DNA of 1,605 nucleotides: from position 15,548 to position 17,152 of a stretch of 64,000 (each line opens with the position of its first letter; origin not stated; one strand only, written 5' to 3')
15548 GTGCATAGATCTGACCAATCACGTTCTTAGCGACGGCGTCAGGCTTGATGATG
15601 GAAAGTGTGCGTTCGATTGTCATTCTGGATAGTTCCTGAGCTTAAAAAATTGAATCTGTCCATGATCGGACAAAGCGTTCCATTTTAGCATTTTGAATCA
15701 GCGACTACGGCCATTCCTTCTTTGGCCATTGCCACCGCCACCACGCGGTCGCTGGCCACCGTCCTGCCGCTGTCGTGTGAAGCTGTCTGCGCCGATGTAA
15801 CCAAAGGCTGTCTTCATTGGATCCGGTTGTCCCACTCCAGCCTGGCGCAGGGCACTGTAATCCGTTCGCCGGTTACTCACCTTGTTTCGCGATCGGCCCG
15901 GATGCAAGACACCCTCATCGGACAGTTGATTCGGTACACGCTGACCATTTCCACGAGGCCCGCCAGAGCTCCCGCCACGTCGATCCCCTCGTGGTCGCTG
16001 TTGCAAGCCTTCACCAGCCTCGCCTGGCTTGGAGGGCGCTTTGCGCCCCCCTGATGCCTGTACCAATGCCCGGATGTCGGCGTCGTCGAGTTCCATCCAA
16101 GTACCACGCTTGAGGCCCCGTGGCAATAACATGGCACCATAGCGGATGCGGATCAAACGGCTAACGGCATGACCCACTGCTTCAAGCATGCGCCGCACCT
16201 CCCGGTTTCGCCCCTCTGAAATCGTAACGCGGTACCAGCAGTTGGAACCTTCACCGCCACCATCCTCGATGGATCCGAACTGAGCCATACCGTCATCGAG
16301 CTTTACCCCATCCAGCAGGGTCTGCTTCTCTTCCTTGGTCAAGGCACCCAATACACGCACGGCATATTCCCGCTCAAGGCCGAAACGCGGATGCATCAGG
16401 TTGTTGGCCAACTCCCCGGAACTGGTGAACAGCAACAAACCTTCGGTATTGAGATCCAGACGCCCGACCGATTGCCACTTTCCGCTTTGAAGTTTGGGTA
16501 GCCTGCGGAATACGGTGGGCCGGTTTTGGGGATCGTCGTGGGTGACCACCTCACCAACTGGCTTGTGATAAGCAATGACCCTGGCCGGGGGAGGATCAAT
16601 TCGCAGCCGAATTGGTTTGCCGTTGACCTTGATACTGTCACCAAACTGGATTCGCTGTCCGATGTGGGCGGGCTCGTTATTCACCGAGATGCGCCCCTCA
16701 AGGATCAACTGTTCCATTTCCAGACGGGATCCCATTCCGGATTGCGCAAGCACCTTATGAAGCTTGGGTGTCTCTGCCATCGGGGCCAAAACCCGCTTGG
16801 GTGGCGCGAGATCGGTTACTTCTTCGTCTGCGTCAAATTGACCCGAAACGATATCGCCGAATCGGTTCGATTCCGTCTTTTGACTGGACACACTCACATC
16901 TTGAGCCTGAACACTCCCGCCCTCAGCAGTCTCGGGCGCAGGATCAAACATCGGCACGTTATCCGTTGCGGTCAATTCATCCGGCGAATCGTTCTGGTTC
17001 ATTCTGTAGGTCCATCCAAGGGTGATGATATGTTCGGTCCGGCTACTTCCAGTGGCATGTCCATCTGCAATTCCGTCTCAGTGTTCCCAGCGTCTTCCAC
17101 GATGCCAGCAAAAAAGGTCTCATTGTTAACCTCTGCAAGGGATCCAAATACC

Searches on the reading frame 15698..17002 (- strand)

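Call 69: search_protein_families(library=pfam, proteins=[window:15698-17002:-], max_evalue=0.0001)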
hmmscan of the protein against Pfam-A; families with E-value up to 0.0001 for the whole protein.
window:15698-17002:- (434 aa): 2 families
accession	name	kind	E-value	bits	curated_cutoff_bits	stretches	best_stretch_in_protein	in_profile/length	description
PF00849.27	PseudoU_synth_2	-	4.1e-20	73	26.8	1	142-275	2-152/152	RNA pseudouridylate synthase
PF01479.30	S4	-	1.2e-08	35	22.8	1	81-124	3-48/48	S4 domain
